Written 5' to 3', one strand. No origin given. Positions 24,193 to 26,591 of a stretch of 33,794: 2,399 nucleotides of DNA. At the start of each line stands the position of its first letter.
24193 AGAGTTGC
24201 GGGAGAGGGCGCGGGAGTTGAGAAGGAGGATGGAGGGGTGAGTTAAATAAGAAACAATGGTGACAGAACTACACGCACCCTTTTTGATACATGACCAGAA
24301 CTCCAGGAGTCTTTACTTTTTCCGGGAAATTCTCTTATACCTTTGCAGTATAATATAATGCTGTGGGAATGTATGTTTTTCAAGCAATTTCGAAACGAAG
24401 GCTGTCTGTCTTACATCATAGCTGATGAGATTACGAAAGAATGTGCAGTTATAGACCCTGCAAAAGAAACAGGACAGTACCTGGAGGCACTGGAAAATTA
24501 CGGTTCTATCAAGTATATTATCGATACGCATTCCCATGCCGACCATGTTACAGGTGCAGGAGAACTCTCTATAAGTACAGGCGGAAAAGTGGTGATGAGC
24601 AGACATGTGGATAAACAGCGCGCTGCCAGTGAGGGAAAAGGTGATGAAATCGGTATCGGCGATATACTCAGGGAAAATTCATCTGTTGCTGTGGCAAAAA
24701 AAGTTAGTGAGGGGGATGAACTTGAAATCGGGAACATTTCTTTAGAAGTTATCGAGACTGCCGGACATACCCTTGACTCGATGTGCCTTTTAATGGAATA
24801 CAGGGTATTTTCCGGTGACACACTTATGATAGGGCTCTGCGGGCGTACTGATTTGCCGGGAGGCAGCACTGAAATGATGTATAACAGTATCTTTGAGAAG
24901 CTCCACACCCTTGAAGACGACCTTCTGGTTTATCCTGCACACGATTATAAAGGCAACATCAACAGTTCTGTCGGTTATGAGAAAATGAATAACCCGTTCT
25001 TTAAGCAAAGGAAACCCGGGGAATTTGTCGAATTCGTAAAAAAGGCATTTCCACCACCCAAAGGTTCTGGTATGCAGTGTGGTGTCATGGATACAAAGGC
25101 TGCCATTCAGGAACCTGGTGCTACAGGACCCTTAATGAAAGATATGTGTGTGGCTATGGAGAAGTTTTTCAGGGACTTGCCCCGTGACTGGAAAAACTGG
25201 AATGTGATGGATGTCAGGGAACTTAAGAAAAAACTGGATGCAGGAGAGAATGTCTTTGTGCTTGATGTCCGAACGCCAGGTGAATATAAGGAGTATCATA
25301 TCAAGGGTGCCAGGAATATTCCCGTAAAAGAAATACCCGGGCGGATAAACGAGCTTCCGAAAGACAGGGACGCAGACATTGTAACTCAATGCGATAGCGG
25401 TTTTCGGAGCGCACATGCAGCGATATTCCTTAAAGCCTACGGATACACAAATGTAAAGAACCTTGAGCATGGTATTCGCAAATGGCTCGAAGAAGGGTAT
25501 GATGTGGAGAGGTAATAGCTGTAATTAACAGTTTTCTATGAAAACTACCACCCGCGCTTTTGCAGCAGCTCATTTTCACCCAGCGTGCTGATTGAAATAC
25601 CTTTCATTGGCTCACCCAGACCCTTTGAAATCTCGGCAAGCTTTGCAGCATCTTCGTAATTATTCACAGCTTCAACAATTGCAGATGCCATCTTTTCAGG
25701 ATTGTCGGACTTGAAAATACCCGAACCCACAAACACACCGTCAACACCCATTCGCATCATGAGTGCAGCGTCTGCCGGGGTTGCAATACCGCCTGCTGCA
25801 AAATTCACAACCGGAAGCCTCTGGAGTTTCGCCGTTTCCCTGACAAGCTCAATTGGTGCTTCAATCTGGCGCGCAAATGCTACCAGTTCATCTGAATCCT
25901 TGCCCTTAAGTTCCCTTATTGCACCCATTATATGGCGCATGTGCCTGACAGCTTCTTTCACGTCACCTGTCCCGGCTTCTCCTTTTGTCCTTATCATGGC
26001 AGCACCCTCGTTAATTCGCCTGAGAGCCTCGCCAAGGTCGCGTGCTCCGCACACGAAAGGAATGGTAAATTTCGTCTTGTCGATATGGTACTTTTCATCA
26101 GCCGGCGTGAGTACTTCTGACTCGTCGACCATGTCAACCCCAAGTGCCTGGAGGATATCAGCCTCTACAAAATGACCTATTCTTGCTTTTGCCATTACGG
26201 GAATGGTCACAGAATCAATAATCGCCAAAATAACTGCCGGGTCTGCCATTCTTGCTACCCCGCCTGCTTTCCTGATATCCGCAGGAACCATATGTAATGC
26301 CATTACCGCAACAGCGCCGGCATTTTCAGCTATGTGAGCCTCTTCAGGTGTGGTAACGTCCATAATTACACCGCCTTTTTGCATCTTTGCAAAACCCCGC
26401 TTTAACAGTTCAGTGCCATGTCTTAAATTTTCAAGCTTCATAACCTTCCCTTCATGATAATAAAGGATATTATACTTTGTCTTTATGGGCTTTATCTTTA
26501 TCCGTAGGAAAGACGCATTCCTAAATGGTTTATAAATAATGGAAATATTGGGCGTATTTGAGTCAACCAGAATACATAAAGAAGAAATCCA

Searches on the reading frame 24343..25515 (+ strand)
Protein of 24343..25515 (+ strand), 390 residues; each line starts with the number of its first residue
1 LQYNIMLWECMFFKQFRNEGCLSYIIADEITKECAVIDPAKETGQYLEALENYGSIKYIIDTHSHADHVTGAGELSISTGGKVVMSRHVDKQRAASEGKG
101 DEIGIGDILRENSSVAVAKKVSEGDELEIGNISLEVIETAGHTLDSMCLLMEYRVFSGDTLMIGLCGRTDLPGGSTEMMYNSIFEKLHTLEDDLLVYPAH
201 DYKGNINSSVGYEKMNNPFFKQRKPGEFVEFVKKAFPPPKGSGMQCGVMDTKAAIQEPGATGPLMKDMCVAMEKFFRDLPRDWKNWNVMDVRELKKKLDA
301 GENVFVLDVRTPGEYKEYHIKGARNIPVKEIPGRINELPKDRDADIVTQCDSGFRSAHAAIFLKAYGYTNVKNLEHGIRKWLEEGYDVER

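Call 16: search_protein_families(library=pfam, proteins=[window:24343-25515:+], max_evalue=0.001)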
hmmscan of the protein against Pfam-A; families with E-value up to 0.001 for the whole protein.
window:24343-25515:+ (390 aa): 2 families
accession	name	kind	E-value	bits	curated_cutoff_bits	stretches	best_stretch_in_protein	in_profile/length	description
PF00581.25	Rhodanese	-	2.4e-21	76.5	22.2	1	291-383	2-101/102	Rhodanese-like domain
PF00753.33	Lactamase_B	-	5.4e-17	62.8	22.7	1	20-200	5-196/196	Metallo-beta-lactamase superfamily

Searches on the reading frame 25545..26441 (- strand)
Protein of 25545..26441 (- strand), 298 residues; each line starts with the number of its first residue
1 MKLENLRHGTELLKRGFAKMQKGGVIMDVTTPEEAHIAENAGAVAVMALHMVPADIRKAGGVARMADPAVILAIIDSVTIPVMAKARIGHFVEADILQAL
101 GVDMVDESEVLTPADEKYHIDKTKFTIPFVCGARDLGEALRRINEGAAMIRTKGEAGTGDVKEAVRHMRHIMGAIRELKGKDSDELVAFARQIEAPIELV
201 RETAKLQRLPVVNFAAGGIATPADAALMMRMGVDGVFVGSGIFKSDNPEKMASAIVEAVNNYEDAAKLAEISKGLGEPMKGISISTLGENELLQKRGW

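Call 16: search_protein_families(library=pfam, proteins=[window:25545-26441:-], max_evalue=0.001)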
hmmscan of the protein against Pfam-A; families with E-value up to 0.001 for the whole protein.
window:25545-26441:- (298 aa): 3 families
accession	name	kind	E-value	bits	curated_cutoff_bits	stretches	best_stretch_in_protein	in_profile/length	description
PF01680.23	SOR_SNZ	-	3.8e-104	347.4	27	1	12-216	3-207/207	SOR/SNZ family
PF05690.20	ThiG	-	1.6e-11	44.5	23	1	208-265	175-230/247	Thiazole biosynthesis protein ThiG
PF04131.20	NanE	-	0.00099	18.8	27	0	211-259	145-190/192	Putative N-acetylmannosamine-6-phosphate epimerase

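Call 32: find_encoding_contigs(protein=window:25545-26441:-, flank=3000, max_places=6)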
Protein window:25545-26441:- (298 aa): 1 contig read that carries it; 1 place shown.
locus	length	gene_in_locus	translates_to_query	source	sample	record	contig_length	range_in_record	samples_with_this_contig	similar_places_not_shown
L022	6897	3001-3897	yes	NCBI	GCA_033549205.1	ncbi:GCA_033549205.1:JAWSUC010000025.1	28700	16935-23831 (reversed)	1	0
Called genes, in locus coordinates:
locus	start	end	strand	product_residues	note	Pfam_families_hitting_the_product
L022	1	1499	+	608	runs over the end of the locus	PF01702:TGT, PF17884:DUF5591, PF14810:TGT_C2, PF01472:PUA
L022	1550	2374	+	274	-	PF01261:AP_endonuc_2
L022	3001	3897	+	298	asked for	PF01680:SOR_SNZ, PF05690:ThiG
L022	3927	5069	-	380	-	PF00753:Lactamase_B, PF00581:Rhodanese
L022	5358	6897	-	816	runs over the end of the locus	PF00270:DEAD, PF04851:ResIII, PF00271:Helicase_C, PF19131:DUF5814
